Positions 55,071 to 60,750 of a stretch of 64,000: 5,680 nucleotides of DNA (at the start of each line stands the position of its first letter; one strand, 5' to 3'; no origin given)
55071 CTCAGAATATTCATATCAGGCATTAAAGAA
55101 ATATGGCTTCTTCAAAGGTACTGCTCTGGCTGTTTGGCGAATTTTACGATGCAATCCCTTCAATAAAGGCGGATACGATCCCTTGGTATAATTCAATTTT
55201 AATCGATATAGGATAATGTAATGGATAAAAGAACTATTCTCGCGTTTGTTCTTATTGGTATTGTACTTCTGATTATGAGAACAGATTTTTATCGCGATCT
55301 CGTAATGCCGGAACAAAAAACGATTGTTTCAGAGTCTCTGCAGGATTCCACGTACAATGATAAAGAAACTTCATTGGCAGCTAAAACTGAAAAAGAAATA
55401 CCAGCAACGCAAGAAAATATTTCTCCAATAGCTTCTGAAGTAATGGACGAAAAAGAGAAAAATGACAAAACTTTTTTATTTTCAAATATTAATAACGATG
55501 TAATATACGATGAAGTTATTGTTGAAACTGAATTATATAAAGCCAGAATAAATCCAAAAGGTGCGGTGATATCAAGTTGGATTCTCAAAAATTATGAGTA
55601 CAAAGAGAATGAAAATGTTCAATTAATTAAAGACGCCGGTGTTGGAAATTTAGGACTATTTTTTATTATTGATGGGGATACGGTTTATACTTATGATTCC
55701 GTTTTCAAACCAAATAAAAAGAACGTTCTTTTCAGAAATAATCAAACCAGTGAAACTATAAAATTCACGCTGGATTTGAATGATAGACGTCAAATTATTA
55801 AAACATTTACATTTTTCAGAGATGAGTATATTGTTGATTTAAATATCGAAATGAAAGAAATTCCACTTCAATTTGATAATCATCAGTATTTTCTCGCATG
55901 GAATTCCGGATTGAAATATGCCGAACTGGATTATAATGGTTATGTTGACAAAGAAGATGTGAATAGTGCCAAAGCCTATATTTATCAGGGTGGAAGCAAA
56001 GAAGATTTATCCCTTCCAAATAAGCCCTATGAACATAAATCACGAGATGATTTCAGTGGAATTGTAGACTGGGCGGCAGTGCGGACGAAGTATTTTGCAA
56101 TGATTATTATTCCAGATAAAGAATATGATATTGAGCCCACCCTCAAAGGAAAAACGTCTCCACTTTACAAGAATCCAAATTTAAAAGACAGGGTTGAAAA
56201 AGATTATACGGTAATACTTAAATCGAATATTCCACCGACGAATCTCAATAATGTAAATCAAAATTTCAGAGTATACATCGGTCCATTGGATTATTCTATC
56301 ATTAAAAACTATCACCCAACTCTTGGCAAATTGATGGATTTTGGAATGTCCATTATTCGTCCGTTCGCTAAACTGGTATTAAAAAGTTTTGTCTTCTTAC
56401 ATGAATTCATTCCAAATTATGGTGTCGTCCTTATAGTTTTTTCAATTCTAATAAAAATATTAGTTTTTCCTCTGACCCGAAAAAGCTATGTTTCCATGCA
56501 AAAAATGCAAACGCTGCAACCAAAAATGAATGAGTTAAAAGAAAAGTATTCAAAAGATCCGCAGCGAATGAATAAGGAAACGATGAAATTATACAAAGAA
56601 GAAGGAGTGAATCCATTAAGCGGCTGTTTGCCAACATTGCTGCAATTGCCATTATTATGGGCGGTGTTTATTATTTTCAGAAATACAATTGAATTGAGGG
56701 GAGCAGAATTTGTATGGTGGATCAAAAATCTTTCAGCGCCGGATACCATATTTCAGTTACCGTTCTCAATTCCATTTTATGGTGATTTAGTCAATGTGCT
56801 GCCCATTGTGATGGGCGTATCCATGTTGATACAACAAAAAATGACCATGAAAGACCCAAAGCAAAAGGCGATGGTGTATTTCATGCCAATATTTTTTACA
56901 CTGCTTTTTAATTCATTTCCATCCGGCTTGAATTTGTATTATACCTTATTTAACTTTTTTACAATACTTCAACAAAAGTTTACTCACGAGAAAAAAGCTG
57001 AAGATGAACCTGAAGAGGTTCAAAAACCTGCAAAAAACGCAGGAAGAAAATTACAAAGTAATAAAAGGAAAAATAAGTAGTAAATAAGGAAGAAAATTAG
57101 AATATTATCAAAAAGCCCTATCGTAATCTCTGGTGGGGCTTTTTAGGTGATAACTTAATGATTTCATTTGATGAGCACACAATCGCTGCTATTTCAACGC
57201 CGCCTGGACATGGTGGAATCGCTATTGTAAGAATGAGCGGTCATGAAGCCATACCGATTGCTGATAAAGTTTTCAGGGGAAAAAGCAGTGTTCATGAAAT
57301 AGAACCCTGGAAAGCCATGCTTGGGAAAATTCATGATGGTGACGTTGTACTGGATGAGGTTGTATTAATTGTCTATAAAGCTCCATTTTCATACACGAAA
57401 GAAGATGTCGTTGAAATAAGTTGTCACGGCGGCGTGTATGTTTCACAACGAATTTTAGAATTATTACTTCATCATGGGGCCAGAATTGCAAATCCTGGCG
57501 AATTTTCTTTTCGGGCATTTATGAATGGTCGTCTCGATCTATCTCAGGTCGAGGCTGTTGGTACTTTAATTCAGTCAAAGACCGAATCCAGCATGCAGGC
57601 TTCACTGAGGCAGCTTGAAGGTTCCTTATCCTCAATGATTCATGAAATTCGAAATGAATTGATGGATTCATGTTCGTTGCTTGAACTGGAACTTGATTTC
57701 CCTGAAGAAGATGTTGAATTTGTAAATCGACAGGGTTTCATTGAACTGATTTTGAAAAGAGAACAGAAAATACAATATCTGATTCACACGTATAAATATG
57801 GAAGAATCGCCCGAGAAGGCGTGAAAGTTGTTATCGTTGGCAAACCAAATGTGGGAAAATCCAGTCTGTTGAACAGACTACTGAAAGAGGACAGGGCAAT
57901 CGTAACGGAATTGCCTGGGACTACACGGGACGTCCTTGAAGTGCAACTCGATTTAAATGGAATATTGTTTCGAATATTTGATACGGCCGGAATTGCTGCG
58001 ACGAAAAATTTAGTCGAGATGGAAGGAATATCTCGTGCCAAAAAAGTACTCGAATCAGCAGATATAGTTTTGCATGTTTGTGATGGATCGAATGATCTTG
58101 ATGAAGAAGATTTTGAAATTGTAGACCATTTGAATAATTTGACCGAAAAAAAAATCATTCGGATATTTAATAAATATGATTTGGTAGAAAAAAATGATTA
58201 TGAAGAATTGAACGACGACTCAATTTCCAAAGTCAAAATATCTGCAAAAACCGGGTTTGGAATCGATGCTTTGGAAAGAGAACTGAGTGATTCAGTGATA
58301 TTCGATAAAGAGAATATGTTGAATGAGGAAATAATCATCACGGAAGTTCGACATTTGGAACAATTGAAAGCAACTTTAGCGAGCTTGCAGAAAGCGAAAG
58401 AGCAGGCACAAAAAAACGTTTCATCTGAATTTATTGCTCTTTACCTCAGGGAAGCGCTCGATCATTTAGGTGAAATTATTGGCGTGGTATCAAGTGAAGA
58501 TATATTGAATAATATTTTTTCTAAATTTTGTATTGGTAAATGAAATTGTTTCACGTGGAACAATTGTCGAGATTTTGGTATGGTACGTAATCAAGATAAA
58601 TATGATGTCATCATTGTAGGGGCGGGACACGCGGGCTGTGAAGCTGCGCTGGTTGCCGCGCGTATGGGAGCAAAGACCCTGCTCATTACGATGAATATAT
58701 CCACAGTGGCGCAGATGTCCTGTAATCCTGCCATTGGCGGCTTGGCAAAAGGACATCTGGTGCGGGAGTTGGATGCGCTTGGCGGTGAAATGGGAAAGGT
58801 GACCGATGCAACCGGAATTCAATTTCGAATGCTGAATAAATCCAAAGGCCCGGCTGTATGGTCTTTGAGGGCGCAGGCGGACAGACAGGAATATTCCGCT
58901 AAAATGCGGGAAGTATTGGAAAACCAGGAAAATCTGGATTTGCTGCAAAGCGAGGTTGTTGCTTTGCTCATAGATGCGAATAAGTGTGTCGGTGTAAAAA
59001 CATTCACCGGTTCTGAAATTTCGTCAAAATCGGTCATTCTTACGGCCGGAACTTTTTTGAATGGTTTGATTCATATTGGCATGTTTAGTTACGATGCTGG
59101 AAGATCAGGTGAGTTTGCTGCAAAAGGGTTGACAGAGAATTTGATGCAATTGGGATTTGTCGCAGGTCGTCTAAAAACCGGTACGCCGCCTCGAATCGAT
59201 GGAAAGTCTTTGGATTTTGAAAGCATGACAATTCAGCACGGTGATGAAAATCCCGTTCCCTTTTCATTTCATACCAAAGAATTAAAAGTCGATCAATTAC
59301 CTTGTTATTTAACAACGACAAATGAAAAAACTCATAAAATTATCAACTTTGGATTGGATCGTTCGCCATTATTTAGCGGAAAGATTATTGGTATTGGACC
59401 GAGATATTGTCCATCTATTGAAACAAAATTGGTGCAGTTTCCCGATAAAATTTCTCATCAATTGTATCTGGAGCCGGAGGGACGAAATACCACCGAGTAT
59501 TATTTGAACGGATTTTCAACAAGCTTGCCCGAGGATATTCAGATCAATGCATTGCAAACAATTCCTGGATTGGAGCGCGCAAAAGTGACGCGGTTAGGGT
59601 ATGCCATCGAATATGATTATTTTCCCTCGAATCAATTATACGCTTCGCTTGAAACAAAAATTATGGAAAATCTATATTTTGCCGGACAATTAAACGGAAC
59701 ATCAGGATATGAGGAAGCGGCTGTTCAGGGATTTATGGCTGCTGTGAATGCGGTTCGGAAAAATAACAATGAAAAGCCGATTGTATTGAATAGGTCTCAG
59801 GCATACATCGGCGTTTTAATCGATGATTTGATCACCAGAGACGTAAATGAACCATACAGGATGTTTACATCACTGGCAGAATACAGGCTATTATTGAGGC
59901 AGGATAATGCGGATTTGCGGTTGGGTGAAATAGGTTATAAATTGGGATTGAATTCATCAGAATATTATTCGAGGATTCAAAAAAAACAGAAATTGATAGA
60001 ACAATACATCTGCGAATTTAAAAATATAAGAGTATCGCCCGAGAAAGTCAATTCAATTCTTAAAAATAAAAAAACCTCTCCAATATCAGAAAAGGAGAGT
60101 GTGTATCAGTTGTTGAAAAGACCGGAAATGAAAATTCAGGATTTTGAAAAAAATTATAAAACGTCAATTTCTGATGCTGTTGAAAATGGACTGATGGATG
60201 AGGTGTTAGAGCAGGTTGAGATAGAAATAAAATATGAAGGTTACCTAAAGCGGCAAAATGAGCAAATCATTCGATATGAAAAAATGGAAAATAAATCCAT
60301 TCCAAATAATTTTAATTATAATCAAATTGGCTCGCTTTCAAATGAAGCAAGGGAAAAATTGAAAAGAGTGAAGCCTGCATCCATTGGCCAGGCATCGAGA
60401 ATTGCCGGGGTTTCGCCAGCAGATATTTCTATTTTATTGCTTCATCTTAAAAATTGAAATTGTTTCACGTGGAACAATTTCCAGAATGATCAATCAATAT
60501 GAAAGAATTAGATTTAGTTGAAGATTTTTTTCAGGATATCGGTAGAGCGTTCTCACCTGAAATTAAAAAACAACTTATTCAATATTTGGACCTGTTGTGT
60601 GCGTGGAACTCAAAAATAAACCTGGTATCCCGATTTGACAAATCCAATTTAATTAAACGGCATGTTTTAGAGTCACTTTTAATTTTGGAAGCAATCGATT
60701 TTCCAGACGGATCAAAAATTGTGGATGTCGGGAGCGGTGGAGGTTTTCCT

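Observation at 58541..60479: Exact 25-nt palindromic motif placed at the stop codons of both mnmE and mnmG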

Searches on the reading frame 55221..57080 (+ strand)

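Call 5: search_protein_families(library=ncbifam, proteins=[window:55221-57080:+])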
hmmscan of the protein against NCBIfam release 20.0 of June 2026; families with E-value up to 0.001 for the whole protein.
window:55221-57080:+ (619 aa): 21 families
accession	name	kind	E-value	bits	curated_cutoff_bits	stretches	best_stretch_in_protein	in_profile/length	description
NF002356.0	PRK01318.2-3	equivalog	1.7e-98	330.7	460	1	1-601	1-588/627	membrane protein insertase YidC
NF002359.0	PRK01318.2-6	equivalog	2.2e-82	277.3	600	1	2-582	7-571/624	membrane protein insertase YidC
NF002355.0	PRK01318.2-2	equivalog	2.7e-82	277.1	891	1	1-590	1-595/602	membrane protein insertase YidC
NF002352.0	PRK01318.1-3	equivalog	2.2e-81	274.7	447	1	3-595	4-555/562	membrane protein insertase YidC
NF002353.0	PRK01318.1-4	equivalog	4e-78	263.5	365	1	3-596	6-580/596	membrane protein insertase YidC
NF002357.0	PRK01318.2-4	equivalog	7.5e-73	246.1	479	1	345-595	282-519/532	membrane protein insertase YidC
NF002351.0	PRK01318.1-1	equivalog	6e-64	216.7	740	1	90-589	52-531/545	membrane protein insertase YidC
TIGR03592.1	yidC_oxa1_cterm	subfamily_domain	1.5e-61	207.8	84.3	1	399-589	1-190/191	membrane protein insertase YidC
NF002168.0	PRK01001.1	equivalog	8.4e-54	183.2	670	1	190-592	358-778/795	membrane protein insertase YidC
NF002354.0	PRK01318.2-1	equivalog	2.8e-52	177.9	1094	1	346-587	301-529/548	membrane protein insertase YidC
NF002358.0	PRK01318.2-5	equivalog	2.4e-49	168.6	605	1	333-589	264-536/545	membrane protein insertase YidC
NF002803.0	PRK02944.1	equivalog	6.1e-38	130.7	377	1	394-589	53-241/255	YidC family membrane integrase SpoIIIJ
NF002350.0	PRK01315.1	equivalog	8.3e-32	110.6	282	1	400-591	42-257/329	membrane protein insertase YidC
NF002734.0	PRK02654.1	equivalog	1.2e-31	110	324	2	372-487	1-117/384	membrane protein insertase YidC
TIGR03593.1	yidC_nterm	equivalog_domain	1.5e-31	110.3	58.25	1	2-397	1-362/363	membrane protein insertase YidC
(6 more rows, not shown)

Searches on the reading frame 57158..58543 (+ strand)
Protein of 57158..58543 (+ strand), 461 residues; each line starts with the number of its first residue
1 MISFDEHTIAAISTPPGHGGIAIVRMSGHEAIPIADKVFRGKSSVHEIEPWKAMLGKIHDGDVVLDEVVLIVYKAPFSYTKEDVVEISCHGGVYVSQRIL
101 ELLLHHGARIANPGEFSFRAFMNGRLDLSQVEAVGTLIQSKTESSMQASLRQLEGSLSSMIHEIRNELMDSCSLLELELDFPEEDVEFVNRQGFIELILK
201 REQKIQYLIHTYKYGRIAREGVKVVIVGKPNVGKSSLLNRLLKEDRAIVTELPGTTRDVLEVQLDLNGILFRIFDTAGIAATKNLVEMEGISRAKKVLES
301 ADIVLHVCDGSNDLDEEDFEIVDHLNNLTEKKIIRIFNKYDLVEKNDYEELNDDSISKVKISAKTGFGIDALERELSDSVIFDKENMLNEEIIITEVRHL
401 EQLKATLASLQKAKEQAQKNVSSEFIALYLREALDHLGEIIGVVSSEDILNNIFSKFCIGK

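Call 5: search_protein_families(library=ncbifam, proteins=[window:57158-58543:+])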
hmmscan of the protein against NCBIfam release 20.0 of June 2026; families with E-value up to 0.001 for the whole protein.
window:57158-58543:+ (461 aa): 23 families
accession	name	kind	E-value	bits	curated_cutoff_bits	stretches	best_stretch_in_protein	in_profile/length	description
TIGR00450.1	mnmE_trmE_thdF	equivalog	1.5e-120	403.3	252.6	1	14-461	2-446/446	tRNA uridine-5-carboxymethylaminomethyl(34) synthesis GTPase MnmE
NF003661.0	PRK05291.1-3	equivalog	5.1e-118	395.3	380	1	7-461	4-448/448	tRNA uridine-5-carboxymethylaminomethyl(34) synthesis GTPase MnmE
TIGR03594.1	GTPase_EngA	equivalog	1.5e-35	123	306.7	1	219-373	173-339/432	ribosome biogenesis GTPase Der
TIGR00231.1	small_GTP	domain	5.2e-28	97.9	42.5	1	222-372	4-158/164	GTP-binding protein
NF002828.0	PRK03003.1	equivalog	1.5e-26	93.1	631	1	221-379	213-382/477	ribosome biogenesis GTPase Der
TIGR03918.1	GTP_HydF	equivalog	4.2e-26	91.7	325.55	1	222-386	8-174/392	[FeFe] hydrogenase H-cluster maturation GTPase HydF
NF007071.0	PRK09518.1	equivalog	5.1e-26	91.4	953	1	220-378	443-612/706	bifunctional cytidylate kinase/GTPase Der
NF000908.1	PRK00089.1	equivalog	2.8e-24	85.9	237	1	224-390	6-176/291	GTPase Era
TIGR03156.1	GTP_HflX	equivalog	7.8e-17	61.2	216.75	1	196-378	164-349/351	GTPase HflX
TIGR00436.1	era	equivalog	2.5e-16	59.9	116.25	1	223-420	2-195/270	GTPase Era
TIGR00437.1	feoB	equivalog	4e-16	58.8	315.65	1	228-419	1-191/594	ferrous iron transport protein B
TIGR03596.1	GTPase_YlqF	equivalog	4e-15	55.9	208.2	1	204-283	101-177/276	ribosome biogenesis GTPase YlqF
TIGR03597.1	GTPase_YqeH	equivalog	5.5e-12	45.5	297.4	1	216-298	150-234/361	ribosome biogenesis GTPase YqeH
TIGR03598.1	GTPase_YsxC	equivalog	1.1e-09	38.2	124.45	1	218-360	15-159/186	ribosome biogenesis GTP-binding protein YihA/YsxC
NF008280.0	PRK11058.1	equivalog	2.4e-07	29.9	441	1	195-380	171-361/426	ribosome rescue GTPase HflX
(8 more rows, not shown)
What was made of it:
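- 57158..58543 (+): mnmE (context gene; parS-1 abuts its stop codon). TIGR00450, E = 1.5e-120 (call 5).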

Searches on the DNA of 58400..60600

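Call 40: search_rna_families(source=window, start=58400, end=60600, threshold=evalue, max_evalue=10)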
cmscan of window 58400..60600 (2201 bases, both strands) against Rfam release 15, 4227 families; matches with E-value up to 10: 3.
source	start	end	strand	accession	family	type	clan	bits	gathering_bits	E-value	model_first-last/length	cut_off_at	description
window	59863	59945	+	RF02217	ZNFX1-AS1_3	Gene; lncRNA;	-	24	60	0.68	1-87/87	no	ZNFX1 antisense RNA 1 conserved region 3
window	58792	58950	+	RF01969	RMST_8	Gene; lncRNA;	-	18.1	80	2.7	1-143/143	no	Rhabdomyosarcoma 2 associated transcript conserved region 8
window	58785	58816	+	RF01074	RF_site1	Cis-reg; frameshift_element;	-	16.7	40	8.5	1-40/40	no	Putative RNA-dependent RNA polymerase ribosomal frameshift site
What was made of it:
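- On Known structured RNA families (Rfam 15): At E <= 10 there is no match overlapping either site (call 40).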

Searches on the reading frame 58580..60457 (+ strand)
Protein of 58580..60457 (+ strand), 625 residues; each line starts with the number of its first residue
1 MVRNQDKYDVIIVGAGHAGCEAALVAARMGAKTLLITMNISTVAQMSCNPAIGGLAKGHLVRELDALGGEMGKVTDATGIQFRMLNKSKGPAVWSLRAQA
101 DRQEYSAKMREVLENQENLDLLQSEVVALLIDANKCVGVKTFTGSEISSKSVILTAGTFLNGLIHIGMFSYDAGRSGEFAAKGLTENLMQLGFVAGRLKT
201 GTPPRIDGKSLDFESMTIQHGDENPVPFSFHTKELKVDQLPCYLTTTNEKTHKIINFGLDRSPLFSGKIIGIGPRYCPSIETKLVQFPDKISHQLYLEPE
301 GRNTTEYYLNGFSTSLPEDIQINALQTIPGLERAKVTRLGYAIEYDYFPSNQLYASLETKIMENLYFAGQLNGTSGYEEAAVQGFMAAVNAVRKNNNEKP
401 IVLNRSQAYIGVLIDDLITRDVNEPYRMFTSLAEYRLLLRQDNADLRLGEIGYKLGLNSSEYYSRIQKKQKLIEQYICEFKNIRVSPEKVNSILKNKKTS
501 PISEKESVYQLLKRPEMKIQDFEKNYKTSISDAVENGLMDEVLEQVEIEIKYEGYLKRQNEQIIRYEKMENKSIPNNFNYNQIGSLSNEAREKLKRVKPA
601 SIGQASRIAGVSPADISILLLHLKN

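Call 5: search_protein_families(library=ncbifam, proteins=[window:58580-60457:+])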
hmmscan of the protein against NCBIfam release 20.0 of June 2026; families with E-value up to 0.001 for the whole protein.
window:58580-60457:+ (625 aa): 28 families (the best 25 are shown)
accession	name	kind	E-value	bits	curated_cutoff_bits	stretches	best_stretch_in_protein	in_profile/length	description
TIGR00136.1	mnmG_gidA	equivalog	1.3e-264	879.2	524.85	1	8-624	1-613/616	tRNA uridine-5-carboxymethylaminomethyl(34) synthesis enzyme MnmG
NF003739.0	PRK05335.1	equivalog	1.3e-27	96.6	262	2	297-420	266-389/441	methylenetetrahydrofolate--tRNA-(uracil(54)-C(5))-methyltransferase (FADH(2)-oxidizing) TrmFO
TIGR00137.1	gid_trmFO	equivalog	4.2e-20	71.9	428.65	1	299-421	265-387/433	FADH(2)-oxidizing methylenetetrahydrofolate--tRNA-(uracil(54)-C(5))-methyltransferase TrmFO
TIGR02032.1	GG-red-SF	subfamily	1.7e-07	31.2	158.8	1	8-156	1-145/297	geranylgeranyl reductase family protein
TIGR03140.1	AhpF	equivalog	3.4e-07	29.2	502.9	1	3-40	208-245/515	alkyl hydroperoxide reductase subunit F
NF041160.1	DGGPL_Thplmales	equivalog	9.8e-07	28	780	1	7-49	3-45/396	digeranylgeranylglycerophospholipid reductase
NF045655.1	MkRedMenJ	equivalog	6.4e-06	25.3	700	1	6-157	3-157/406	menaquinone reductase MenJ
NF006130.0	PRK08274.1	equivalog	7.7e-06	25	369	1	5-37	3-35/467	FAD-dependent tricarballylate dehydrogenase TcuA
NF053717.1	VnlPnlRedVprA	equivalog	1e-05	24.6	600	1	4-37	3-36/481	vinyl phenol reductase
NF009477.0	PRK12843.1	equivalog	1.1e-05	24.1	758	1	3-37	12-46/578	FAD-dependent oxidoreductase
NF007542.0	PRK10157.1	subfamily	2.8e-05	23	610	1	5-44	3-42/428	FAD-dependent oxidoreductase FixC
NF004943.0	PRK06292.2-1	equivalog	4.3e-05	22.5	432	0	6-157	2-140/456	dihydrolipoyl dehydrogenase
TIGR01350.1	lipoamide_DH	equivalog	5.1e-05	22.2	408.8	1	7-93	1-88/461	dihydrolipoyl dehydrogenase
TIGR01292.1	TRX_reduct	equivalog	6.4e-05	21.9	343.45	1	8-40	1-33/300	thioredoxin-disulfide reductase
NF041080.1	DGGGPL_reductase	equivalog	7.3e-05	21.8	580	1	7-53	1-48/447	digeranylgeranylglycerophospholipid reductase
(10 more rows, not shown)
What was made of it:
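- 58580..60457 (+): mnmG/gidA (context gene, flanked by the two parS sites). TIGR00136, E = 1.3e-264 (call 5).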

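Call 9: find_encoding_contigs(protein=window:58580-60457:+, flank=10000, max_places=6)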
Protein window:58580-60457:+ (625 aa): no gene with exactly this product is on record in the collection.
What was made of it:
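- Tried and rejected: The MnmG exact look-up found nothing (call 9).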

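Call 10: find_related_loci(query=window:58580-60454:+, collection=genome_contigs, flank=10000)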
Query window:58580-60454:+ (625 aa) in genome_contigs; peptide patterns used: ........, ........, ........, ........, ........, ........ (x = any residue, [..] = any of these).
48 stretches matched a pattern; 4 encode a relative of the query (tblastn E <= 1e-3); 4 distinct loci.
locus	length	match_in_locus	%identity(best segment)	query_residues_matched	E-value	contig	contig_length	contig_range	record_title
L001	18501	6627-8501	76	1-624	0e+0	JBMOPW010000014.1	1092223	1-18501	MAG: Candidatus Zhuqueibacterota bacterium isolate Betzabe_MAG138 MAG138_14, whole genome shotgun sequence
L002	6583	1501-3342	53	7-621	0e+0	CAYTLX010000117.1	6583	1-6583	MAG TPA_asm: uncultured Saprospiraceae bacterium isolate SRP163575_co2_57 genome assembly, contig: NODE_15527_length_658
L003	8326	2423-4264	53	7-621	0e+0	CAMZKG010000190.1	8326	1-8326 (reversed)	uncultured Saprospiraceae bacterium isolate RB_MAG_00006 genome assembly, contig: RB_MAG_00006_000000000296, whole genom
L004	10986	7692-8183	27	256-388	7e-6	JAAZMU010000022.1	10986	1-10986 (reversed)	MAG: Patescibacteria group bacterium isolate AS24abBPME_29 8938_AS24, whole genome shotgun sequence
